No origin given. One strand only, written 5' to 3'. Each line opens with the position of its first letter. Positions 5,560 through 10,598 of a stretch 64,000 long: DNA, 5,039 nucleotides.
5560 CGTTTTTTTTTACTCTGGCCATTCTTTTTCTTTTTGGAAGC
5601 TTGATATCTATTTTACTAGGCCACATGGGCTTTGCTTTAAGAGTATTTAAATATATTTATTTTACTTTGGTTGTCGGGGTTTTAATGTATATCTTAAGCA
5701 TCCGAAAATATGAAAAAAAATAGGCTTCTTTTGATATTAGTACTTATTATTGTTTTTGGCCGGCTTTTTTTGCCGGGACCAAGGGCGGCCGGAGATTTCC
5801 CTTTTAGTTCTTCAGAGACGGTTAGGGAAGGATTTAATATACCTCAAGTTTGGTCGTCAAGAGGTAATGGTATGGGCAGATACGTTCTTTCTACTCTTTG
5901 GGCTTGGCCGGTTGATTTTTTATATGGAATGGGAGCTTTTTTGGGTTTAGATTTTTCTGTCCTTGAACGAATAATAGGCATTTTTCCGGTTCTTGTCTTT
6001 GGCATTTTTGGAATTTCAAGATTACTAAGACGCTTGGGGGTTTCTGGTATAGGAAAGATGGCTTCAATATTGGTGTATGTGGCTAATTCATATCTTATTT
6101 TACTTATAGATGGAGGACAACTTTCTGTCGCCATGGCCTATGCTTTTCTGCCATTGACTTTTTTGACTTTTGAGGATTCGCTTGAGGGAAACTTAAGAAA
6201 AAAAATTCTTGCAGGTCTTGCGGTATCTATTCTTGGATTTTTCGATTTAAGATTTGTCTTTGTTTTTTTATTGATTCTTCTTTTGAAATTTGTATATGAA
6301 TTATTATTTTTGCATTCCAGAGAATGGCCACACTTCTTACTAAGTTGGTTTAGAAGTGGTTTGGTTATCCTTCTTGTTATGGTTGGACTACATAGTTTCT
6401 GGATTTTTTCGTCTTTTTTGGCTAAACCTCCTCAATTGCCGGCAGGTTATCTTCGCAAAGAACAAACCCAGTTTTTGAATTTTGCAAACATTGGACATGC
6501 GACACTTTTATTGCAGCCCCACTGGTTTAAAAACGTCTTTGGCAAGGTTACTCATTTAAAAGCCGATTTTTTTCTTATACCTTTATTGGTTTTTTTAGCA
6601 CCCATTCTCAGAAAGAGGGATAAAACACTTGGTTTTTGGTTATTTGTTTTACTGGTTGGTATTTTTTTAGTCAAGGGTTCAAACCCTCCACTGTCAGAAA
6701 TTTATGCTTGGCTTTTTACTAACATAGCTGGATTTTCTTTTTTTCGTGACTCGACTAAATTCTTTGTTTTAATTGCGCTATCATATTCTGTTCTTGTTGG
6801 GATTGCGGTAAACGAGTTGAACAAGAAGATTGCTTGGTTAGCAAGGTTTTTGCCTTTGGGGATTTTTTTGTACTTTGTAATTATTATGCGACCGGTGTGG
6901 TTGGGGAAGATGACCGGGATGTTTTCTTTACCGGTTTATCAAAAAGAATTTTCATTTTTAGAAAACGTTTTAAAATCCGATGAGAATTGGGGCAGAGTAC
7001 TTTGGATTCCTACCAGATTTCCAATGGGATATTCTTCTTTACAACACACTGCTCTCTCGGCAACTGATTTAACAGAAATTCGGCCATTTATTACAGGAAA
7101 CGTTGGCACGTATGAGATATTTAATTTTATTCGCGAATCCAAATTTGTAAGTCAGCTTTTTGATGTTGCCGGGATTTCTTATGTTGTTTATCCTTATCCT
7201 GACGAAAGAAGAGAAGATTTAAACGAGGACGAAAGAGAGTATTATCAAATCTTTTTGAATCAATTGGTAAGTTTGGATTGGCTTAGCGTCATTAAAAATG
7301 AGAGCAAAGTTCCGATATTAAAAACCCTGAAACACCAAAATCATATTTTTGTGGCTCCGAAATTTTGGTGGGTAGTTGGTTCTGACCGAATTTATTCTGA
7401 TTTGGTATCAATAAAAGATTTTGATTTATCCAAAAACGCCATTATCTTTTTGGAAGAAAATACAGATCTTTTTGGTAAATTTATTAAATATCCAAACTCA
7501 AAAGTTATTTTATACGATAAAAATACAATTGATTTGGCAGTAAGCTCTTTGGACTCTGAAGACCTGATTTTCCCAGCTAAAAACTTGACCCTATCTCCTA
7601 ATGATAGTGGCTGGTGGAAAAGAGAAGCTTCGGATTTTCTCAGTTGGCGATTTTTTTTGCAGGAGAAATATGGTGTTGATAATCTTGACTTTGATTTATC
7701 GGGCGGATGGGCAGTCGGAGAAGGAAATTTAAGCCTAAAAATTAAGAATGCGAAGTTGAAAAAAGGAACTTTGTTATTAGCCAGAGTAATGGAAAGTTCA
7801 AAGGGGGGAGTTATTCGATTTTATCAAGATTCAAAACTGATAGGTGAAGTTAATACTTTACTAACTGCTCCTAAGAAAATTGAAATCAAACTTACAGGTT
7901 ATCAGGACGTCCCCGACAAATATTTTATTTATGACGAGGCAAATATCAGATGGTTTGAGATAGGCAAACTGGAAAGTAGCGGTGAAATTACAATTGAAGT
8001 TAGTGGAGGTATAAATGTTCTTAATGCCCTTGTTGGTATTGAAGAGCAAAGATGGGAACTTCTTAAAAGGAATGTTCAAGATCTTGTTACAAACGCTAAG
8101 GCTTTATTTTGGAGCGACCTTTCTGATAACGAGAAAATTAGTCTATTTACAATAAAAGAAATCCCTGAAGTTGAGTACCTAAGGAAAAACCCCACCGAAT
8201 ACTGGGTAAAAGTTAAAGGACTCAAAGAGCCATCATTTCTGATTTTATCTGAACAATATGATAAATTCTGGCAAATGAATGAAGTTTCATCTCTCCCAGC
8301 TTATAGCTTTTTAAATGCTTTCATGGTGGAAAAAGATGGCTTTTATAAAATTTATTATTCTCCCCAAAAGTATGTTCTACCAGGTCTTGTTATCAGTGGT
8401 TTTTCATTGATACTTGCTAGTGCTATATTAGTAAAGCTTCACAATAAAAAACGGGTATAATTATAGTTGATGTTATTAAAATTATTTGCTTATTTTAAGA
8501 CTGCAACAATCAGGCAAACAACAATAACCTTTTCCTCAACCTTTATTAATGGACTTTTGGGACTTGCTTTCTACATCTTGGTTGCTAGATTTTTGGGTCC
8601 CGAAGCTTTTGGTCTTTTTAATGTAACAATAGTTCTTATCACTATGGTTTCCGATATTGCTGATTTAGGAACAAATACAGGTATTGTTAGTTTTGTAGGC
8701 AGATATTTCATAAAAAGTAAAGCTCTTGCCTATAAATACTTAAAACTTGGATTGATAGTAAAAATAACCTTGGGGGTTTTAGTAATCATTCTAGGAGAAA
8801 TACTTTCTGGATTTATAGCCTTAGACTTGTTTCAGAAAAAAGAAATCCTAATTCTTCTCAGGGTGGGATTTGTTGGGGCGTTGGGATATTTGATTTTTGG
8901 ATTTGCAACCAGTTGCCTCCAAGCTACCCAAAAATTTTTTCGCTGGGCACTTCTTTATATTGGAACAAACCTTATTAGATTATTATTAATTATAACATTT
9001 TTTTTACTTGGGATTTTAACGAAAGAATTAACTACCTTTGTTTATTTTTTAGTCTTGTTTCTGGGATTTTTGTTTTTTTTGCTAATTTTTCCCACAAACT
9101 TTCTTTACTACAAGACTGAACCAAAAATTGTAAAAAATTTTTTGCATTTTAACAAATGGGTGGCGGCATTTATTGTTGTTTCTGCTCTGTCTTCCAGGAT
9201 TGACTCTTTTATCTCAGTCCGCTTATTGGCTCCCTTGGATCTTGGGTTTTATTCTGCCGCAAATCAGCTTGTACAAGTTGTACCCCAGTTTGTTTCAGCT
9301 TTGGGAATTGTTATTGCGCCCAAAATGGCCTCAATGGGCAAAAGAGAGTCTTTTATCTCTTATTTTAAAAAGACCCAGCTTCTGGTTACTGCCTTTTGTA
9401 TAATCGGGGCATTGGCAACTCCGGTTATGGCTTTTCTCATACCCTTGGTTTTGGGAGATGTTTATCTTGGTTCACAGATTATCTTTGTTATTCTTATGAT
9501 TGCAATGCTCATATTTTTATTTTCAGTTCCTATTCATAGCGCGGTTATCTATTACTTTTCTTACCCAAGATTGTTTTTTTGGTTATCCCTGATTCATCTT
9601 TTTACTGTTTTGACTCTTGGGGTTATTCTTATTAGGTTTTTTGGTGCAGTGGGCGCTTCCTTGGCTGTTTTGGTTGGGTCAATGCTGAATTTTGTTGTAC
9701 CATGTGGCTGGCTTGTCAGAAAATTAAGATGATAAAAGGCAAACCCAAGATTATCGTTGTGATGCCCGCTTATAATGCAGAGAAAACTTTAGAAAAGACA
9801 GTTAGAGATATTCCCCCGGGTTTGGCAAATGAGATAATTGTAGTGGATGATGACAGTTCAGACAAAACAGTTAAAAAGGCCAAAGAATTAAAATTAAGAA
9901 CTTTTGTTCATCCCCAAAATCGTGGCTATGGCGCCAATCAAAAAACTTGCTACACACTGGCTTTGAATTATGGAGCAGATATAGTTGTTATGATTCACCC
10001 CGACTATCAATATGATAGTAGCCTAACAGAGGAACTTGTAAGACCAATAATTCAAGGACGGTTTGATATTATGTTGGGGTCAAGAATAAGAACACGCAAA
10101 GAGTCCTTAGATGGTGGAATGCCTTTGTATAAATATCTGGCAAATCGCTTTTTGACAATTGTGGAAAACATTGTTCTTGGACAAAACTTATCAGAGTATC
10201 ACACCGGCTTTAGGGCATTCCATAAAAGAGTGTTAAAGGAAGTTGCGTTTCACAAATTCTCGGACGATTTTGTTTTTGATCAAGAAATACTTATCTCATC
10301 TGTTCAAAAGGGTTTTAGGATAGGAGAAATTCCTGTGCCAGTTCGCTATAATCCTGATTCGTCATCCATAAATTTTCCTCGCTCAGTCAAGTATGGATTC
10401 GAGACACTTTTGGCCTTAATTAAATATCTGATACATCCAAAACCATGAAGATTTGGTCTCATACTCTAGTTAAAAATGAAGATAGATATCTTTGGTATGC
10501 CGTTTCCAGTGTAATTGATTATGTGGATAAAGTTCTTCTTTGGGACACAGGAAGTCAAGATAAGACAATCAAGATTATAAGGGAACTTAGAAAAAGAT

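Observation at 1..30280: A ~30-kb co-directional glycan-assembly supercluster dominated by extracytoplasmic GT-C enzymes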

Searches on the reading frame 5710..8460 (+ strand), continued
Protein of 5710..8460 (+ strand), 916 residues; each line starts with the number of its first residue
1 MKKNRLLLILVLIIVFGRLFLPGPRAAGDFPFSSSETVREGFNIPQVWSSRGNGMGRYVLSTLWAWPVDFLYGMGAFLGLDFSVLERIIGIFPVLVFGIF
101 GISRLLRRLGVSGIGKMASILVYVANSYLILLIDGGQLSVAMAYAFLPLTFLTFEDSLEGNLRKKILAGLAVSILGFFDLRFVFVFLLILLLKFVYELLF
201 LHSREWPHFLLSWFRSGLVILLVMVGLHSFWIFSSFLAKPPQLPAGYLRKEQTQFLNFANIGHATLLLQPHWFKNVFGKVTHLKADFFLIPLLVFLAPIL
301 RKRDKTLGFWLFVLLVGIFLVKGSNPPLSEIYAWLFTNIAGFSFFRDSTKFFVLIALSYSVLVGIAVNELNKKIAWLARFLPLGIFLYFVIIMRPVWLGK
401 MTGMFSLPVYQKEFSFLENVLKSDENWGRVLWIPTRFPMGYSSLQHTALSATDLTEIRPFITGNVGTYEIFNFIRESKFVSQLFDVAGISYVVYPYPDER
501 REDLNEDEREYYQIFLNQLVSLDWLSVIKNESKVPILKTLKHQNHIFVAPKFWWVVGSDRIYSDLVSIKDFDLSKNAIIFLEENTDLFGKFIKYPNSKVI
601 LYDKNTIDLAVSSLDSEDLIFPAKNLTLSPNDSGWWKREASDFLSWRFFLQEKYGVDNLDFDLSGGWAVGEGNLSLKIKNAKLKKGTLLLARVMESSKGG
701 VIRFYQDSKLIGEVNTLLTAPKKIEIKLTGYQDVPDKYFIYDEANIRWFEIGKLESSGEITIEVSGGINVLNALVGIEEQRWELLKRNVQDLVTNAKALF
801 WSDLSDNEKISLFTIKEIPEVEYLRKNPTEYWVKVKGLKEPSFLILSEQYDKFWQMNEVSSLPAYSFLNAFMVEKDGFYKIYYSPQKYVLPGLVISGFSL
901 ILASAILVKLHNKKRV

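Call 76: search_protein_families(library=pfam, proteins=[L003:242-1231:+, L003:1271-2170:+, L003:2167-3048:+, L003:3120-4163:+, L003:4179-6155:+, L003:9468-9833:+, L039:87-746:+, L039:843-2045:+, L039:2085-3596:+, L039:6061-6429:+], max_evalue=0.001)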
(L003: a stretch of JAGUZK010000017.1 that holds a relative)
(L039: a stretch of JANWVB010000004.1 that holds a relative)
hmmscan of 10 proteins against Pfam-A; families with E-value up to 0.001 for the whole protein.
L003:242-1231:+ (329 aa): 2 families
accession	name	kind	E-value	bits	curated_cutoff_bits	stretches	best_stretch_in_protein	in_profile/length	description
PF00535.33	Glycos_transf_2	-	6.4e-28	98.2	23.3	1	10-169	1-164/168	Glycosyl transferase family 2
PF10111.15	Glyco_tranf_2_2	-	5.7e-06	26.5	27.3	1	23-107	13-98/276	Glycosyltransferase like family 2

L003:1271-2170:+ (299 aa): 7 families
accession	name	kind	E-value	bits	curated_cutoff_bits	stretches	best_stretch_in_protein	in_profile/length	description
PF13489.12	Methyltransf_23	-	2.3e-23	83.2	27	1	84-246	4-164/164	Methyltransferase domain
PF08241.18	Methyltransf_11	-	1.4e-13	51.8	21.2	1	108-199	1-95/95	Methyltransferase domain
PF08242.18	Methyltransf_12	-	9.6e-11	42.7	30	1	108-196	1-97/98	Methyltransferase domain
PF13847.12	Methyltransf_31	-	1.4e-09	38.2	27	1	104-200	4-110/145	Methyltransferase domain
PF13649.12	Methyltransf_25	-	9.6e-09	36.3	27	1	108-195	2-97/97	Methyltransferase domain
PF05219.18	DREV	-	1.1e-05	25.2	26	1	98-198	89-185/265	DREV methyltransferase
PF08003.17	Methyltransf_9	-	0.00012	21.6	23.8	1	106-251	118-270/315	Protein of unknown function (DUF1698)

L003:2167-3048:+ (293 aa): 4 families
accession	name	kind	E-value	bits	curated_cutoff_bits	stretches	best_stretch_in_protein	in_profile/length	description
PF00535.33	Glycos_transf_2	-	7.4e-32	111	23.3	1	4-177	1-162/168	Glycosyl transferase family 2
PF13641.12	Glyco_tranf_2_3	-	1.6e-26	94.2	27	1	3-227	3-219/230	Glycosyltransferase like family 2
PF10111.15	Glyco_tranf_2_2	-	6.9e-12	45.9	27.3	1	4-218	1-215/276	Glycosyltransferase like family 2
PF13632.12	Glyco_trans_2_3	-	2.2e-09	37.9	27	1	93-262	4-171/198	Glycosyl transferase family group 2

L003:3120-4163:+ (347 aa): 5 families
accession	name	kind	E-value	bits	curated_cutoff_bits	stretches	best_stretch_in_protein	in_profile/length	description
PF00535.33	Glycos_transf_2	-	4.8e-37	127.9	23.3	1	7-183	1-167/168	Glycosyl transferase family 2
PF13641.12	Glyco_tranf_2_3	-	2.6e-17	64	27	1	6-223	3-214/230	Glycosyltransferase like family 2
PF10111.15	Glyco_tranf_2_2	-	1.1e-14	55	27.3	1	7-219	1-215/276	Glycosyltransferase like family 2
PF13632.12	Glyco_trans_2_3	-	1.4e-07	32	27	1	88-229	2-131/198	Glycosyl transferase family group 2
PF13506.12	Glyco_transf_21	-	4.1e-07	30.1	21.7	1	78-218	24-152/174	Glycosyl transferase family 21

L003:4179-6155:+ (658 aa): 10 families
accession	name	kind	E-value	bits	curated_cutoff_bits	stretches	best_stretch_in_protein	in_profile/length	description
PF00535.33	Glycos_transf_2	-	4.6e-30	105.2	23.3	1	13-140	1-125/168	Glycosyl transferase family 2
PF13489.12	Methyltransf_23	-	7.5e-28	97.8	27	1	451-593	19-160/164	Methyltransferase domain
PF13641.12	Glyco_tranf_2_3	-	1.7e-16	61.4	27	1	12-231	3-215/230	Glycosyltransferase like family 2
PF08242.18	Methyltransf_12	-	1.2e-12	48.9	30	1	459-547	1-98/98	Methyltransferase domain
PF10111.15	Glyco_tranf_2_2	-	4.1e-12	46.6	27.3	1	15-231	3-220/276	Glycosyltransferase like family 2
PF08241.18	Methyltransf_11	-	6.6e-12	46.4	21.2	1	459-548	1-94/95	Methyltransferase domain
PF13649.12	Methyltransf_25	-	2e-09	38.5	27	1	458-545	1-97/97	Methyltransferase domain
PF13847.12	Methyltransf_31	-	2.7e-08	34.1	27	1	456-553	5-113/145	Methyltransferase domain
PF13506.12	Glyco_transf_21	-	1.2e-06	28.6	21.7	1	87-244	24-172/174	Glycosyl transferase family 21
PF07021.18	MetW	-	0.00037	20.6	21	1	456-555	15-113/193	Methionine biosynthesis protein MetW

L003:9468-9833:+ (121 aa): 0 families

L039:87-746:+ (219 aa): 7 families
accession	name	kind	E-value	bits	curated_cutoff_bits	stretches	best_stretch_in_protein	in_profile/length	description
PF08241.18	Methyltransf_11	-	1.4e-17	64.5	21.2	1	4-78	21-95/95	Methyltransferase domain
PF13847.12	Methyltransf_31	-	3.9e-15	56.2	27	1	4-84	31-115/145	Methyltransferase domain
PF13649.12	Methyltransf_25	-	6.4e-13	49.7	27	1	4-74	24-97/97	Methyltransferase domain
PF13489.12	Methyltransf_23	-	1.8e-10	41.3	27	1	28-138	66-163/164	Methyltransferase domain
PF08242.18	Methyltransf_12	-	6.8e-10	40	30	1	4-76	23-98/98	Methyltransferase domain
PF01209.24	Ubie_methyltran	-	4.5e-09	36.5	20.1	1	5-80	76-153/233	ubiE/COQ5 methyltransferase family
PF05175.20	MTS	-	0.00073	19.7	23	0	4-85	58-146/170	Methyltransferase small domain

L039:843-2045:+ (400 aa): 3 families
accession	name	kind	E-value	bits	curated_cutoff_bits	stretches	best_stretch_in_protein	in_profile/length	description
PF00534.26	Glycos_transf_1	-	2.2e-25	89.6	26.4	1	221-379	11-171/172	Glycosyl transferases group 1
PF13692.12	Glyco_trans_1_4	-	5.7e-23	82.2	27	1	228-366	4-142/142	Glycosyl transferases group 1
PF13524.12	Glyco_trans_1_2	-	0.00011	22.6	25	1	314-395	62-143/144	Glycosyl transferase-like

L039:2085-3596:+ (503 aa): 11 families
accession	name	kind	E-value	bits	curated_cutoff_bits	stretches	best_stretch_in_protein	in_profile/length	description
PF00535.33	Glycos_transf_2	-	3e-32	112.3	23.3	1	7-177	1-166/168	Glycosyl transferase family 2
PF13641.12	Glyco_tranf_2_3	-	1.7e-20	74.5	27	1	6-215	3-212/230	Glycosyltransferase like family 2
PF13847.12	Methyltransf_31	-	2.9e-12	46.9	27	1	311-390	5-91/145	Methyltransferase domain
PF08241.18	Methyltransf_11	-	2.1e-11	44.7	21.2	1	314-394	1-82/95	Methyltransferase domain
PF13649.12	Methyltransf_25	-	1.9e-10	41.7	27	1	313-398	1-89/97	Methyltransferase domain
PF10111.15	Glyco_tranf_2_2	-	1.2e-08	35.3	27.3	1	7-111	1-109/276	Glycosyltransferase like family 2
PF13489.12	Methyltransf_23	-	1.9e-08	34.7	27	1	311-412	24-120/164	Methyltransferase domain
PF08242.18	Methyltransf_12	-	2e-08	35.3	30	1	314-390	1-82/98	Methyltransferase domain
PF07021.18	MetW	-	1.7e-07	31.5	21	1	301-386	6-88/193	Methionine biosynthesis protein MetW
PF01728.25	FtsJ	-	1.7e-05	25.3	24.1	1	311-379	23-97/181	FtsJ-like methyltransferase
PF02390.23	Methyltransf_4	-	0.00067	19.6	24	0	312-351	4-44/173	Putative methyltransferase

L039:6061-6429:+ (122 aa): 0 families

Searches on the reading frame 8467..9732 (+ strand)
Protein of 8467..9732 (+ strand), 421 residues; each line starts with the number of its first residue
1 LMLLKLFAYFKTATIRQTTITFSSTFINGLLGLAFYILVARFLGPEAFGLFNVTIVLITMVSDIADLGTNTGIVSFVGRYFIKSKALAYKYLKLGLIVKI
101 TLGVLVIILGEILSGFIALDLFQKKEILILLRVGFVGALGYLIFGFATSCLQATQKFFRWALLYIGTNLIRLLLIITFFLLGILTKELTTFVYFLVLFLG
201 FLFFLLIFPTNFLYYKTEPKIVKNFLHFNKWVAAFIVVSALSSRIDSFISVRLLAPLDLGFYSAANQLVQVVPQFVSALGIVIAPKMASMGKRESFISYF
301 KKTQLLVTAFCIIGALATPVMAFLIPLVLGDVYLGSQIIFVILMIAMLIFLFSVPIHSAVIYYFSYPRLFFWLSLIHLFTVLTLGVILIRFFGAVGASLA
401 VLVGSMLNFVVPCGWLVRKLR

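Call 4: search_protein_families(library=pfam, proteins=[window:8467-9732:+], max_evalue=0.01)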
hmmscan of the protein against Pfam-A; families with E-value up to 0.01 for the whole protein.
window:8467-9732:+ (421 aa): 2 families
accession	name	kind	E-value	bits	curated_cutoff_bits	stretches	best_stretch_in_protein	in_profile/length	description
PF01943.22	Polysacc_synt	-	7.3e-16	58.8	28.2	1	16-289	3-272/274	Polysaccharide biosynthesis protein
PF13440.11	Polysacc_synt_3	-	4.7e-10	39.6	23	1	38-334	1-289/293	Polysaccharide biosynthesis protein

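Call 49: search_protein_families(library=ncbifam, proteins=[window:8467-9732:+], max_evalue=0.0001)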
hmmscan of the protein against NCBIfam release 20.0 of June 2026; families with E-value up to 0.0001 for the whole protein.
window:8467-9732:+ (421 aa): 1 family
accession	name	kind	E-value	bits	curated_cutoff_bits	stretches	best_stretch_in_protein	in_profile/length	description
NF007773.0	PRK10459.1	equivalog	8.3e-08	31.6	273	1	18-418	11-404/492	MOP flippase family protein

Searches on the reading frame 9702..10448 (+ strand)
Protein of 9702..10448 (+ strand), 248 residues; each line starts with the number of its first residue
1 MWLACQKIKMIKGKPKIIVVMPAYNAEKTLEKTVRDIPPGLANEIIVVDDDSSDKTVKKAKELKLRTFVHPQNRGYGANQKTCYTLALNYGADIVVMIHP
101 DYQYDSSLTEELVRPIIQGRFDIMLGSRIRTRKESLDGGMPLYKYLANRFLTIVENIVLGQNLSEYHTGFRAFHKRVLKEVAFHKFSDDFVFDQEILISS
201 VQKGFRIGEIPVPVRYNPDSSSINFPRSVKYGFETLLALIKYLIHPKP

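Call 4: search_protein_families(library=pfam, proteins=[window:9702-10448:+], max_evalue=0.01)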
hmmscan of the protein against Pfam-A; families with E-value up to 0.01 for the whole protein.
window:9702-10448:+ (248 aa): 2 families
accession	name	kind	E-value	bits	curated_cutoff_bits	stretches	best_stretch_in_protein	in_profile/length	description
PF00535.33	Glycos_transf_2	-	1.4e-21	77.6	23.3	1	19-181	2-167/168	Glycosyl transferase family 2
PF13641.12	Glyco_tranf_2_3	-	0.0076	16.7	27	0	15-101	1-96/230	Glycosyltransferase like family 2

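Call 20: search_protein_families(library=ncbifam, proteins=[window:9702-10448:+], max_evalue=0.01)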
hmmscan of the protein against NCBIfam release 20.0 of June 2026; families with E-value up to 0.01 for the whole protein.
window:9702-10448:+ (248 aa): 17 families
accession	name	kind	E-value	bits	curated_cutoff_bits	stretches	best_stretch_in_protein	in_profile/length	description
TIGR04182.1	glyco_TIGR04182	equivalog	6.3e-23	81.6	325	1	17-242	2-217/293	S-layer glycoprotein N-glycosyltransferase AglJ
NF058614.1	PPMAGASynPpgS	equivalog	2.2e-18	66.5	370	1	18-222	3-204/226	polyprenyl-phospho-N-acetylgalactosaminyl synthase PpgS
NF041391.1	DPhHxTase_Halo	equivalog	2.3e-14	52.9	375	1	21-214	1-183/213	dolichyl-phosphate hexose transferase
NF010496.0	PRK13915.1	equivalog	2.2e-09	36.8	262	1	5-117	21-143/307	glucosyl-3-phosphoglycerate synthase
TIGR04283.1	glyco_like_mftF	equivalog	3.4e-09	36.6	182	1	19-116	3-97/221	TIGR04283 family arsenosugar biosynthesis glycosyltransferase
NF047588.1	GlcsyltransPgfSStrep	equivalog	1.7e-07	30.8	500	1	16-182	2-168/308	glycosyltransferase PgfS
TIGR03937.1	PgaC_IcaA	equivalog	6.6e-06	25.3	422.3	1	10-133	40-169/407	poly-beta-1,6-N-acetyl-D-glucosamine synthase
NF047683.1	TeichurnBiosyTuaG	equivalog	6.7e-06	25.9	400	1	10-63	1-56/252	teichuronic acid biosynthesis protein TuaG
NF007986.1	PRK10714.1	equivalog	3.8e-05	22.9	529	1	16-180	7-171/316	undecaprenyl-phosphate 4-deoxy-4-formamido-L-arabinose transferase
NF041875.1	EPS_EpsD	equivalog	5.5e-05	22.7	370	1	19-149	3-138/325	exopolysaccharide biosynthesis glycosyltransferase EpsD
NF041865.1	EpsU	equivalog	0.00019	20.6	700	1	12-110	36-141/394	exopolysaccharide biosynthesis GT2 family glycosyltransferase EpsU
NF053739.1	GlytfEpsEBac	equivalog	0.00031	19.8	450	1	15-63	1-51/265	glycosyltransferase EpsE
TIGR03965.1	mycofact_glyco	equivalog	0.00041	19.3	280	1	14-80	73-146/467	mycofactocin biosynthesis glycosyltransferase MftF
NF007482.0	PRK10073.1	equivalog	0.00045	19.3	423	1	12-75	3-72/334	glycosyltransferase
TIGR03469.1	HpnB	hypoth_equivalog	0.00066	18.8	379.25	1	10-63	39-95/386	hopene-associated glycosyltransferase HpnB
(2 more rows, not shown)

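Call 26: search_solved_structures(query=window:9702-10448:+, max_evalue=0.001)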
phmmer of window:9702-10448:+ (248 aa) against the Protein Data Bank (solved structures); distinct sequences matched with E-value up to 0.001: 3.
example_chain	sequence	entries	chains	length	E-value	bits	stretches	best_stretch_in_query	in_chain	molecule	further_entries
5mlz_A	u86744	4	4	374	2.5e-11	47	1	15-211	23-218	Dolichol monophosphate mannose synthase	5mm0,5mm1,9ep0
9bhc_C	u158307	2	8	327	0.00021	24.4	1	16-180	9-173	Undecaprenyl-phosphate 4-deoxy-4-formamido-L-arabinose transferase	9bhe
8vxh_A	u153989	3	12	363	0.00025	24.1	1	16-180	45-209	Undecaprenyl-phosphate 4-deoxy-4-formamido-L-arabinose transferase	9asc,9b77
